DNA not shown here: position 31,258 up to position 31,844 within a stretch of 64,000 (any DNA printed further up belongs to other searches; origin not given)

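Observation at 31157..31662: Two adjacent Trp/Tyr/Pro/Gly-rich micro-ORFs encoded by self-complementary CCATGG-rich DNA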

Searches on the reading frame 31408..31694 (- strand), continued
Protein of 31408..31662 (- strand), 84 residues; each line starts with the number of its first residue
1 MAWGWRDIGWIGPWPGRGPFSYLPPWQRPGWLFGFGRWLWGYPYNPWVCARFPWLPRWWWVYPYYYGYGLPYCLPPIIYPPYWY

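Call 61: search_protein_families(library=pfam, alignment_id=A4, max_evalue=0.00001)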
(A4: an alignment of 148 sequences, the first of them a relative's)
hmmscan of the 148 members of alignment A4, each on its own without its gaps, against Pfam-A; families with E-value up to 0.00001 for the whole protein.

A. member 1, L057:5241-5756:+ (172 aa): 1 family
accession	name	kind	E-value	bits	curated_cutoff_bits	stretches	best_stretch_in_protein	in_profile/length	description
PF17253.7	DUF5320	-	5e-09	37.7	27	0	61-102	62-98/99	Family of unknown function (DUF5320)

B. families by the number of members that match (of 148 scanned): 111 families (the first 25 are shown)
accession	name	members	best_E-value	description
PF02579.22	Nitro_FeMo-Co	32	8.6e-39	Dinitrogenase iron-molybdenum cofactor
PF02001.22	DUF134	20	4.1e-23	Protein of unknown function DUF134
PF04545.22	Sigma70_r4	19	4.9e-09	Sigma-70, region 4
PF08281.18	Sigma70_r4_2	17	3.2e-12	Sigma-70, region 4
PF00753.33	Lactamase_B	12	3.5e-15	Metallo-beta-lactamase superfamily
PF12706.13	Lactamase_B_2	11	5.8e-24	Beta-lactamase superfamily domain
PF10609.15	ParA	8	3.4e-98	NUBPL iron-transfer P-loop NTPase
PF17253.7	DUF5320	8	5.8e-17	Family of unknown function (DUF5320)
PF01656.29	CbiA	8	6.7e-17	CobQ/CobB/MinD/ParA nucleotide binding domain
PF13614.12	AAA_31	7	2.8e-19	AAA domain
PF00037.32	Fer4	6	6.7e-15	4Fe-4S binding domain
PF12837.12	Fer4_6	6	2.5e-11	4Fe-4S binding domain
PF12838.12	Fer4_7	6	3.5e-10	4Fe-4S dicluster domain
PF13384.12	HTH_23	6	3.9e-07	Homeodomain-like domain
PF14697.11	Fer4_21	5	1.7e-09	4Fe-4S dicluster domain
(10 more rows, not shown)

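Call 74: search_protein_representatives(protein=window:31411-31662:-)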
Query: 84 residues. Proteins with E-value up to 0.001 (for the whole library): 46; up to 1e-10: 11; up to 1e-30: 0. The best 46 are listed.
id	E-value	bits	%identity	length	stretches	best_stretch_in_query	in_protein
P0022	2.4e-19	86.0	72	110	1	1-79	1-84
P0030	1.9e-17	79.8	71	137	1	1-73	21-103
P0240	5.5e-16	75.1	74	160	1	1-61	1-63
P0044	1.2e-14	70.8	67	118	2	4-41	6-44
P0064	2.9e-13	66.3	74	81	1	23-79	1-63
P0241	4.6e-13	65.7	61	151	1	6-75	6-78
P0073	9.4e-13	64.6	56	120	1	4-67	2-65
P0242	2.9e-12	63.1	69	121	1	1-59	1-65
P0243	6.9e-12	61.8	56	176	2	4-68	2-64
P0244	6.6e-11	58.7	58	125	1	4-71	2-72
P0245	1.0e-10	58.0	63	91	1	4-72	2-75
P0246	1.4e-10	57.6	53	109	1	4-64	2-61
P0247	4.6e-10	55.9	60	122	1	9-68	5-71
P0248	8.9e-10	55.0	52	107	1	4-67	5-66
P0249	1.0e-09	54.8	59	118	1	13-64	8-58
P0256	7.6e-07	45.5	50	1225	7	9-28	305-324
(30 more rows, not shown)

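Call 77: search_protein_families(library=pfam, proteins=[L059:5193-5888:+, L073:1685-1888:+, L065:5236-5460:+, L037:3862-4305:+, L064:5258-5644:+], max_evalue=0.01)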
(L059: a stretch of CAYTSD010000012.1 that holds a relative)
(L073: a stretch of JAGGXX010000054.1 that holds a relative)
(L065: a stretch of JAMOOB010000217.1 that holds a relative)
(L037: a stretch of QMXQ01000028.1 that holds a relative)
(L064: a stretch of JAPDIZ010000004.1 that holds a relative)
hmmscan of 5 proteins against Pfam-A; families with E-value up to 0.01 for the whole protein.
L059:5193-5888:+ (232 aa): 2 families
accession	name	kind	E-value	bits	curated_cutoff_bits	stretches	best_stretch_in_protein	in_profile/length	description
PF02579.22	Nitro_FeMo-Co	-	2.6e-17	63.3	26.3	1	136-228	2-92/94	Dinitrogenase iron-molybdenum cofactor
PF17253.7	DUF5320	-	1.8e-07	32.7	27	1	4-43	59-98/99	Family of unknown function (DUF5320)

L073:1685-1888:+ (68 aa): 0 families

L065:5236-5460:+ (75 aa): 0 families

L037:3862-4305:+ (148 aa): 12 families
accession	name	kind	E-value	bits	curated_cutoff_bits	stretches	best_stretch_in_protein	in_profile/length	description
PF17253.7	DUF5320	-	3.6e-11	44.5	27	1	108-144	63-99/99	Family of unknown function (DUF5320)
PF05615.18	THOC7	-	0.00076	20.2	28.7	0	53-90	68-105/136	Tho complex subunit 7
PF04977.20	DivIC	-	0.0008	19.6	28.9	0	117-145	23-51/80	Septum formation initiator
PF13600.11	DUF4140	-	0.0015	19.4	27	0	116-144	63-91/98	N-terminal domain of unknown function (DUF4140)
PF09278.17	MerR-DNA-bind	-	0.0023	18.9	25.4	0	112-145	30-63/65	MerR, DNA binding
PF00804.31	Syntaxin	-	0.0027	18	26.7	0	55-90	41-76/157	Syntaxin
PF01920.25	Prefoldin_2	-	0.0028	18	27.6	0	56-90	60-94/106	Prefoldin subunit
PF04871.18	Uso1_p115_C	-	0.0034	18.1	28.4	1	62-146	5-67/121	Uso1 / p115 like vesicle tethering protein, C terminal region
PF06810.17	Phage_scaffold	-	0.0037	17.7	35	0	117-144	33-60/170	Phage capsid assembly scaffolding protein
PF21127.4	ATG1-like_MIT2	-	0.0038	17.9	27.6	0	118-146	65-93/95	ATG1-like, MIT domain 2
PF23991.1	DUF7310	-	0.0073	17.2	40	0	119-144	24-49/83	Coiled-coil region of unknown function (DUF7310)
PF08702.15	Fib_alpha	-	0.0088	16.7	29.9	0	53-89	76-112/143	Fibrinogen alpha/beta chain family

L064:5258-5644:+ (129 aa): 4 families
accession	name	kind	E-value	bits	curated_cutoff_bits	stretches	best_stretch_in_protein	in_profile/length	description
PF17253.7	DUF5320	-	7.9e-08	33.8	27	1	41-80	62-99/99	Family of unknown function (DUF5320)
PF03961.19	FapA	-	0.00083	19.5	31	1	58-126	160-230/272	Flagellar Assembly Protein A beta solenoid domain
PF00804.31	Syntaxin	-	0.0065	16.7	26.7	1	61-128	9-73/157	Syntaxin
PF09486.15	HrpB7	-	0.0097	16.8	29.7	0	60-127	42-107/157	Bacterial type III secretion protein (HrpB7)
